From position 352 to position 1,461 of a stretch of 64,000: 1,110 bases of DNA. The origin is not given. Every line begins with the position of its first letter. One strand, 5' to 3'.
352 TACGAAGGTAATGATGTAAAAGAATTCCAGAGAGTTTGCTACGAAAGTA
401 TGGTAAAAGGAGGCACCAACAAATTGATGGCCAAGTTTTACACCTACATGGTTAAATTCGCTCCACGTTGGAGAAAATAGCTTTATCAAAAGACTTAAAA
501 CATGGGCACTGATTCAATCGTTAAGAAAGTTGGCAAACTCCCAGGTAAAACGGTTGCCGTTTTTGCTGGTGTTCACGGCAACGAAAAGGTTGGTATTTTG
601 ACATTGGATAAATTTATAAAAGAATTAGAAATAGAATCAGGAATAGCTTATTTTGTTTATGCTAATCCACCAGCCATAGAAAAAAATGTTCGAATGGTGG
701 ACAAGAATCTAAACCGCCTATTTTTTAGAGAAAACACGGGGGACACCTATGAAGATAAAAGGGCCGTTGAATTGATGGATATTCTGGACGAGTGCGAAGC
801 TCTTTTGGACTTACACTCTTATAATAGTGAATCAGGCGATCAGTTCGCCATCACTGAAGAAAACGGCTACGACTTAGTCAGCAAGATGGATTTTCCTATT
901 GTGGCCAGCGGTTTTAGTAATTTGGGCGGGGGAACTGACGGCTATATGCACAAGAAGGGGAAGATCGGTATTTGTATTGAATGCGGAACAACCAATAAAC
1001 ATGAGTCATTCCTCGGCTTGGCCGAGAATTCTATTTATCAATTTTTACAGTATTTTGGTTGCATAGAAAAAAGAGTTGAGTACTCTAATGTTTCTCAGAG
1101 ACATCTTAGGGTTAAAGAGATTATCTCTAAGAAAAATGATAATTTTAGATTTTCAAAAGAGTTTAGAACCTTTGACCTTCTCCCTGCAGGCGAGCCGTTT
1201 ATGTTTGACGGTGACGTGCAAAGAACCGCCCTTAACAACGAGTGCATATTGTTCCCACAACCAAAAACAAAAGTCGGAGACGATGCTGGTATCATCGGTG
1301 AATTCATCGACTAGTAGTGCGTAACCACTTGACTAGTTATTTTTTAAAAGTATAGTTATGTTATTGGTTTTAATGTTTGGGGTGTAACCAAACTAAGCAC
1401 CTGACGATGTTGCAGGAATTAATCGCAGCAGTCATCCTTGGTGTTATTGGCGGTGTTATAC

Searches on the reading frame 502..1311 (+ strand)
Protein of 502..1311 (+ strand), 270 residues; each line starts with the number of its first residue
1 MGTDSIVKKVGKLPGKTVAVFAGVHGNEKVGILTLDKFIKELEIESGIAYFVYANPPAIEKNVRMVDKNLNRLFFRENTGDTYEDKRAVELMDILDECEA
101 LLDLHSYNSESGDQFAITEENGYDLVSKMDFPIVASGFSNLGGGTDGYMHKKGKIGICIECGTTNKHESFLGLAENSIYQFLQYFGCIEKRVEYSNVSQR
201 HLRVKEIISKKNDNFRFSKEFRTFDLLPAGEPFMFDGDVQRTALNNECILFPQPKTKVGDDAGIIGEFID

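Call 6: search_protein_families(library=pfam, proteins=[window:502-1311:+], max_evalue=0.01)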
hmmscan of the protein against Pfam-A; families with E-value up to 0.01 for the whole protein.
window:502-1311:+ (270 aa): 2 families
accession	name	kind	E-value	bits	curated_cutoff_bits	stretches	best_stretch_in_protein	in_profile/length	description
PF24827.1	AstE_AspA_cat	-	7.1e-20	71.8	25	1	14-164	1-170/192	Succinylglutamate desuccinylase/Aspartoacylase catalytic domain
PF04952.20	AstE_AspA_hybrid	-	0.0028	18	25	1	203-264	7-71/76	AstE/AspA barrel-sandwich hybrid domain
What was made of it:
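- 502..1314 (+): AstE/AspA-family zinc deacylase-like gene (270 aa). It is the usual operon partner of the ligase in other genomes, here displaced two genes away. GC 40%. PF24827 7e-20 (call 6).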

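Call 37: search_protein_families(library=ncbifam, proteins=[window:502-1311:+], max_evalue=0.01)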
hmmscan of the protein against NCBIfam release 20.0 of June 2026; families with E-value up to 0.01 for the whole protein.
window:502-1311:+ (270 aa): 4 families
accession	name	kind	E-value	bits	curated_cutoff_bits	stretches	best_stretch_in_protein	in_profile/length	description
NF003706.0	PRK05324.1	subfamily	4e-18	65.5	170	2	15-96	49-136/336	succinylglutamate desuccinylase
NF002601.0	PRK02259.1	equivalog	8.1e-18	64.6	180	1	16-184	5-191/293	aspartoacylase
TIGR03242.1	arg_catab_astE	equivalog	2.2e-11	43.6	305.65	1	15-94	41-126/319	succinylglutamate desuccinylase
TIGR00116.1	tsf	equivalog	0.0099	15.1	104.05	0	6-59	137-191/293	translation elongation factor Ts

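Call 81: search_solved_structures(query=window:502-1311:+, max_evalue=0.001)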
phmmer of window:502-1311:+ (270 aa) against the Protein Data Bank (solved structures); distinct sequences matched with E-value up to 0.001: 14.
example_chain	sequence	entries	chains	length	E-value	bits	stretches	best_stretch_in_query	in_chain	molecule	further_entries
2g9d_A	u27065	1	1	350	1.6e-10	44.1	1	15-78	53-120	Succinylglutamate desuccinylase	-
2gu2_A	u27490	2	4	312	3.1e-08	36.6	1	10-127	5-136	Aspa protein | Aspartoacylase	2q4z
4mxu_A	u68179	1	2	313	7e-08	35.4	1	17-119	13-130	Aspartoacylase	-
2bco_A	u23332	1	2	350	9.1e-08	35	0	15-82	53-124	Succinylglutamate desuccinylase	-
2o4h_A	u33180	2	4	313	1.4e-07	34.4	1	17-119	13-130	Aspartoacylase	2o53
4mri_A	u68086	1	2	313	1.4e-07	34.4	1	17-119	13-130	Aspartoacylase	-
2i3c_A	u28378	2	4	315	1.4e-07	34.4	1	17-119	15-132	Aspartoacylase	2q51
4nfr_A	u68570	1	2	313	1.4e-07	34.4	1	17-119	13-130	Aspartoacylase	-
4tnu_A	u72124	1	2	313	3.1e-07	33.3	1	17-119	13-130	Aspartoacylase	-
1yw4_A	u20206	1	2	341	8.2e-06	28.6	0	208-267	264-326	Succinylglutamate desuccinylase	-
2qj8_A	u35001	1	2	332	3.8e-05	26.4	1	14-200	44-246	Mlr6093 protein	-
3nh4_A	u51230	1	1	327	0.00019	24.1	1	14-113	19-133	Aspartoacylase-2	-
1yw6_A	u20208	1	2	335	0.00026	23.7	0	16-267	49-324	Succinylglutamate desuccinylase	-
3nfz_A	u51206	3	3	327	0.0003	23.5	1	14-112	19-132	Aspartoacylase-2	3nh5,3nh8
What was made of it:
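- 502..1314 (+): Distant PDB matches to succinylglutamate desuccinylase, aspartoacylase and aspartoacylase-2 (call 81).
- The PDB match to 3NH4 is distant (call 81).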
